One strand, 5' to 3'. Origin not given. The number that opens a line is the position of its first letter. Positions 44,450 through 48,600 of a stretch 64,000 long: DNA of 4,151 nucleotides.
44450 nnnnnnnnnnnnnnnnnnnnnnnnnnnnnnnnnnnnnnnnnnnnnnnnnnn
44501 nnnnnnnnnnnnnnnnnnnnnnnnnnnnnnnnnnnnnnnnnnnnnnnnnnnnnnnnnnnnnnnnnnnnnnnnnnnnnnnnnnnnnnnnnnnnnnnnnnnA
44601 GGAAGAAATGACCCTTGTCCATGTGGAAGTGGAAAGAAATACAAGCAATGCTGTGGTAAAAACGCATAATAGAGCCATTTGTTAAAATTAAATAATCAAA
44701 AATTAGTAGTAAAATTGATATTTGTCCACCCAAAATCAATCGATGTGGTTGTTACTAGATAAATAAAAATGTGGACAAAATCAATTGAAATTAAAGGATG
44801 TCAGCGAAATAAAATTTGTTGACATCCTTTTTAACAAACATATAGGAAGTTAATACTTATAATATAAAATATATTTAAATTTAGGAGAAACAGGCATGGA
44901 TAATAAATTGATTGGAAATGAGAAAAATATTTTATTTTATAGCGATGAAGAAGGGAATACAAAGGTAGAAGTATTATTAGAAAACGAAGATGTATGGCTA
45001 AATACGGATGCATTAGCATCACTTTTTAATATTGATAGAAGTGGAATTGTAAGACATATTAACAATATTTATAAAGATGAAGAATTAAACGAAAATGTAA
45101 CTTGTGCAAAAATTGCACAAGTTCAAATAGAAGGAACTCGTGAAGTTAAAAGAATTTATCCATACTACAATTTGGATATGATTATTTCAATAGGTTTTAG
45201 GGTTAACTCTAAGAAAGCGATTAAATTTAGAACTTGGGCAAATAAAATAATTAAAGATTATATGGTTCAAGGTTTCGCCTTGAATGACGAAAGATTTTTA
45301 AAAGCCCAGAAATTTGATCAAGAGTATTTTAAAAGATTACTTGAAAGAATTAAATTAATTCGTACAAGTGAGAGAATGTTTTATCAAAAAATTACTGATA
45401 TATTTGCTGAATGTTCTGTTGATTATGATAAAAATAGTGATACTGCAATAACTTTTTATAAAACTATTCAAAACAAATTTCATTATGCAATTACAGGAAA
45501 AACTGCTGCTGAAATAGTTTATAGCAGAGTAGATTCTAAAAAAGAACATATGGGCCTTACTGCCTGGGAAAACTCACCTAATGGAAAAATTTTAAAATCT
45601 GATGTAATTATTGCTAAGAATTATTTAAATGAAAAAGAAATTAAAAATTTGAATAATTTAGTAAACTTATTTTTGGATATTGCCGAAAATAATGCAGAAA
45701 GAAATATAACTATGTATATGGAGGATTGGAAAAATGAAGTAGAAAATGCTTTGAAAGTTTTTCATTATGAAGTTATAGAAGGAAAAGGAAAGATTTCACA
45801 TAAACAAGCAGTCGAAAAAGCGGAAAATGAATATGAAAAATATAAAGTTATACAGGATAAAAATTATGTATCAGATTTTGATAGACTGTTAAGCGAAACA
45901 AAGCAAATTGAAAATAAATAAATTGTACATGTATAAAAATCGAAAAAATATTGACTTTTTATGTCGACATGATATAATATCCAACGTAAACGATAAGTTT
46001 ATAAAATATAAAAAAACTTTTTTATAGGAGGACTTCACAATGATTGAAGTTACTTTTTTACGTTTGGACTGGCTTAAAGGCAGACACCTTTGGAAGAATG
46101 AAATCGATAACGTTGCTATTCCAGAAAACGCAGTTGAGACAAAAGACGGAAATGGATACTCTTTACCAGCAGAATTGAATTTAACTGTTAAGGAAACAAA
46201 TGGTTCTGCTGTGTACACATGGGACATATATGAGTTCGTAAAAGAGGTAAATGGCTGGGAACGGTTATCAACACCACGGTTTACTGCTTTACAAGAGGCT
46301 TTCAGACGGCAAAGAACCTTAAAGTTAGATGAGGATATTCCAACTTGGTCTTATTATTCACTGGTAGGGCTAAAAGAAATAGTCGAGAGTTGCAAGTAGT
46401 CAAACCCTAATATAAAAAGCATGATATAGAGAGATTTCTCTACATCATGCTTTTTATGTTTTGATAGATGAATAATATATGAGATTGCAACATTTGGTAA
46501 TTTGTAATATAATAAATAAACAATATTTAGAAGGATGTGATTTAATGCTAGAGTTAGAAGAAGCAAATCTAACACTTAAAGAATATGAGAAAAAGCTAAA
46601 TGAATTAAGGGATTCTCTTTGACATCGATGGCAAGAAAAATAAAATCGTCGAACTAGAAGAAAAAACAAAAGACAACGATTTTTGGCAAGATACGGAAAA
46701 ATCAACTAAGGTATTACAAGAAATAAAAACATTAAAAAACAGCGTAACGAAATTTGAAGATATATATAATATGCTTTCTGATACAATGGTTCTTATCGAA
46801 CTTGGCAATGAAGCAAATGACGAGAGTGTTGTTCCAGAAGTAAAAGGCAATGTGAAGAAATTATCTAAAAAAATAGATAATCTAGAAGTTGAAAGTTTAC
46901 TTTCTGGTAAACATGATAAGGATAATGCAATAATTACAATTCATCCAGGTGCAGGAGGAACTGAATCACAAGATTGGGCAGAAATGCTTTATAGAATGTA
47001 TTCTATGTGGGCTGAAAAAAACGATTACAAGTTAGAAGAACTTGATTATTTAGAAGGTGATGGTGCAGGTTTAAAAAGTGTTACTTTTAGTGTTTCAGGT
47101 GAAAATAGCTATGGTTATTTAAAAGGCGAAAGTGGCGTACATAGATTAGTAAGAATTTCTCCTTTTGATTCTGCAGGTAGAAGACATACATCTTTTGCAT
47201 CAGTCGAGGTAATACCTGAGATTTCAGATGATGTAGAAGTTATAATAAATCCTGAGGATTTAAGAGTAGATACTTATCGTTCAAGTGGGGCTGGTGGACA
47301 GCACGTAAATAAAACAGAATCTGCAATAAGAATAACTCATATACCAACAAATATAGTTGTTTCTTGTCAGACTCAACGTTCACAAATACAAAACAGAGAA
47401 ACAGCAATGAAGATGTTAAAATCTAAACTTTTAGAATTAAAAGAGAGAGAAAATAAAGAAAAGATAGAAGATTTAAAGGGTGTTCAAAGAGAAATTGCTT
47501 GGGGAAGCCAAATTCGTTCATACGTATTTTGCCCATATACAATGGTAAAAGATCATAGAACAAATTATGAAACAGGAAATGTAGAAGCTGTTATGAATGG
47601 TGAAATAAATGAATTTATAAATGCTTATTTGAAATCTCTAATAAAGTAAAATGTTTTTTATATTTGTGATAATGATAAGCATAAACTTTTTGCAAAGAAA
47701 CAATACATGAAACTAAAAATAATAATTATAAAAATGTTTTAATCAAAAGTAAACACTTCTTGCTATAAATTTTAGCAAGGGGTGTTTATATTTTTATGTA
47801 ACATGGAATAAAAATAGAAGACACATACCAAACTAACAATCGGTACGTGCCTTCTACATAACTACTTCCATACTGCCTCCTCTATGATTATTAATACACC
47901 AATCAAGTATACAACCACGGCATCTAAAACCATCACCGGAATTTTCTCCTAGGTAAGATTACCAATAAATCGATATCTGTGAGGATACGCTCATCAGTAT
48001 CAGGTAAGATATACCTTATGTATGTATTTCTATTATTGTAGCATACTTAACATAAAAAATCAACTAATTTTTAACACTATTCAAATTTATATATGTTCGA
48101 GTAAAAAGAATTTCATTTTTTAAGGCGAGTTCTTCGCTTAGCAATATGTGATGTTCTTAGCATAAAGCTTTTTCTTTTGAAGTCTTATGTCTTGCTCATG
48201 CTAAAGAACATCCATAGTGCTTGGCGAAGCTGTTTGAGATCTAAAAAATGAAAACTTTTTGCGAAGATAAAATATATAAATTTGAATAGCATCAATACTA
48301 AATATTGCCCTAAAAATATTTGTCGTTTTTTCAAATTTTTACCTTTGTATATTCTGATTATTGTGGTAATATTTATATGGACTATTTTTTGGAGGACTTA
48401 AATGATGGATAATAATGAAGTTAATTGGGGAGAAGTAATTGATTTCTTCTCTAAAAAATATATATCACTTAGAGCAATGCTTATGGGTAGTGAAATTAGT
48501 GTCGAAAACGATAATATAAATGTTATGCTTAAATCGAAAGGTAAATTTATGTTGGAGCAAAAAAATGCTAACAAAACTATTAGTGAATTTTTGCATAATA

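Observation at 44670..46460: Accessory insertion splitting the usually adjacent secA-prfB pair: RhuM-family gene plus GC-richer ORFan, flanked by inverted repeats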

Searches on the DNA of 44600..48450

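Call 71: search_rna_families(source=window, start=44600, end=48450, threshold=evalue, max_evalue=1)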
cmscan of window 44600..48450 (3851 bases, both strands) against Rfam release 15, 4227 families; matches with E-value up to 1: 4.
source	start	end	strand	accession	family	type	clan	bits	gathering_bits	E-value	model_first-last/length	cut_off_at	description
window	46407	46454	-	RF04348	Plastid-psbM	Cis-reg;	-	34.9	52.7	0.013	6-53/79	no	Plastid-psbM 3UTR RNA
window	46410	46492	+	RF04348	Plastid-psbM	Cis-reg;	-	34.9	52.7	0.014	1-79/79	no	Plastid-psbM 3UTR RNA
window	46410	46459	-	RF00143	mir-6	Gene; miRNA;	CL00083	22.8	58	0.92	1-74/74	no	mir-6 microRNA precursor family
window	47740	47799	-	RF03598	MIR6024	Gene; miRNA;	-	21.1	72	0.71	1-99/99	no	MIR6024 microRNA precursor family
